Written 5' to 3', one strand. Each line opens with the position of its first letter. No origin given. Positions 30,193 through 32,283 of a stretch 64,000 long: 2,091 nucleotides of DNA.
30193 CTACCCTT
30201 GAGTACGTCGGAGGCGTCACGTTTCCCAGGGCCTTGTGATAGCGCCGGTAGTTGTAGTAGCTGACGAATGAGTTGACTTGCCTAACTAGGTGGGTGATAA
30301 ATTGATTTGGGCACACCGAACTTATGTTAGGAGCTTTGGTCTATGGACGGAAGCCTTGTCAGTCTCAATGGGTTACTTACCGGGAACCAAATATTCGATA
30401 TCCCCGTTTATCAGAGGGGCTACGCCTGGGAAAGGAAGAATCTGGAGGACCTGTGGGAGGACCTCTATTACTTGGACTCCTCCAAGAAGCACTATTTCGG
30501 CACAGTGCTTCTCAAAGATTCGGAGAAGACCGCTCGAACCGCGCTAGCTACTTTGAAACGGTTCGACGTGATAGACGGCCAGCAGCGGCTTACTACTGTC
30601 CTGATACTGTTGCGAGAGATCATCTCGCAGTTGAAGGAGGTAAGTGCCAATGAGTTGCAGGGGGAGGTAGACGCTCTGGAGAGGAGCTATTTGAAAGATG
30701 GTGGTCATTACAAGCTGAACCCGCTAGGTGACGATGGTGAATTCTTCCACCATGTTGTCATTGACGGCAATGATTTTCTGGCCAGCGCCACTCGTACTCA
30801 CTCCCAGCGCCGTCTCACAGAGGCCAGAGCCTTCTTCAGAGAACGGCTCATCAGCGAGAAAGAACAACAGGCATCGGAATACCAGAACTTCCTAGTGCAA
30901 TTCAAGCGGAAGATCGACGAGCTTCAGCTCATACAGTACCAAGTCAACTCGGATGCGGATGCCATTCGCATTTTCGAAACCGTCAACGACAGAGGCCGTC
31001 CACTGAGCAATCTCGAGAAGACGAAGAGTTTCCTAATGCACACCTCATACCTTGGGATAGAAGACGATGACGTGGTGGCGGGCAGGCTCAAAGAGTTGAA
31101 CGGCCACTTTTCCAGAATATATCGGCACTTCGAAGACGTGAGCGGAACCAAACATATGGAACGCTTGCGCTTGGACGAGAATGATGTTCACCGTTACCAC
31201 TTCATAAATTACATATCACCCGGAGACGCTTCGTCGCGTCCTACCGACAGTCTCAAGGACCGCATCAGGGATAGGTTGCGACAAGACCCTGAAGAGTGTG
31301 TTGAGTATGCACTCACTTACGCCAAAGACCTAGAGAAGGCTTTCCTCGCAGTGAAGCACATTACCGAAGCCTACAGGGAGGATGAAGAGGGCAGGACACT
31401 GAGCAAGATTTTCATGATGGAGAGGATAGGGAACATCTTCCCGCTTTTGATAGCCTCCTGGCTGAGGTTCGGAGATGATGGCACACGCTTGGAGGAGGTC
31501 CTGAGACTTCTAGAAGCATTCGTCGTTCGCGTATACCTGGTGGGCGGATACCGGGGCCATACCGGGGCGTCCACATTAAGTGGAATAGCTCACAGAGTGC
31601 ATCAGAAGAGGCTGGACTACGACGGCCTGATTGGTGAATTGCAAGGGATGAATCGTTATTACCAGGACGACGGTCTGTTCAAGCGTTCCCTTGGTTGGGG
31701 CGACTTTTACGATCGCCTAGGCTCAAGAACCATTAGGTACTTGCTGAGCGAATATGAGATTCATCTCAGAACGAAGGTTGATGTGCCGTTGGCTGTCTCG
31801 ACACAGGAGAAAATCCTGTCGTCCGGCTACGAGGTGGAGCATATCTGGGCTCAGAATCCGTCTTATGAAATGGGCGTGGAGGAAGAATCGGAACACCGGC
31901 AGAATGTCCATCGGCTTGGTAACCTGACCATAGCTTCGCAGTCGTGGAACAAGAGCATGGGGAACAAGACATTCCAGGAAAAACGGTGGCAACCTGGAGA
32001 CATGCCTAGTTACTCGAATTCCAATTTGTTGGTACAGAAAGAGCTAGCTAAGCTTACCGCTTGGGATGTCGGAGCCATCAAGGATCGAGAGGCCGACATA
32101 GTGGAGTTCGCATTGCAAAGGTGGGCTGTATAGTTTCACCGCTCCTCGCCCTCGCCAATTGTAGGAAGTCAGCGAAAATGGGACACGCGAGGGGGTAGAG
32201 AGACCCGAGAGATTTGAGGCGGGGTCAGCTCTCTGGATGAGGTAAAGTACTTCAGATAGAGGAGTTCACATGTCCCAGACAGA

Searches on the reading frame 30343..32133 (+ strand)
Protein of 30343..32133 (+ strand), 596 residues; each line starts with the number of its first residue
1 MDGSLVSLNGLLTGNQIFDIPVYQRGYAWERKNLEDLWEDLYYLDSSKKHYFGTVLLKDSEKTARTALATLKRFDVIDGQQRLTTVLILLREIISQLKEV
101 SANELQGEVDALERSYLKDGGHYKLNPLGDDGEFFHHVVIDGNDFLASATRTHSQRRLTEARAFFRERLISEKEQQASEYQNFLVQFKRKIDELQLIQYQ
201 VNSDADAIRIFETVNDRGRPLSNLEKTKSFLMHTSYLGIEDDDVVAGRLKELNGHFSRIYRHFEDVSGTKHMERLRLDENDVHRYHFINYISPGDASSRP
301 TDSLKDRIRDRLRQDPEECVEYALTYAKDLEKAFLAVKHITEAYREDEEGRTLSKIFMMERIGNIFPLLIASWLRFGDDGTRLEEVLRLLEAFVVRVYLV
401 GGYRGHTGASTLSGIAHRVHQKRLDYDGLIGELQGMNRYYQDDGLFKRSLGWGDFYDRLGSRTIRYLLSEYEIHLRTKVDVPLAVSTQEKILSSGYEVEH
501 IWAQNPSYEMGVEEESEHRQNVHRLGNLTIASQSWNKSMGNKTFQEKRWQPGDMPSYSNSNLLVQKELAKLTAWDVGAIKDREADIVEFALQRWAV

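Call 42: search_protein_families(library=pfam, proteins=[window:30343-32133:+], max_evalue=0.001)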
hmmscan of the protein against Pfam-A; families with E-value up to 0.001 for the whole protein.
window:30343-32133:+ (596 aa): 2 families
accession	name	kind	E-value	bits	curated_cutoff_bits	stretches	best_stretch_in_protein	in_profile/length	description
PF03235.19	GmrSD_N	-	3.5e-37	128.9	33.2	1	9-231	2-198/199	GmrSD restriction endonuclease, N-terminal domain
PF07510.16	GmrSD_C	-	1.5e-18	67.4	23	1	442-588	3-137/138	GmrSD restriction endonucleases, C-terminal domain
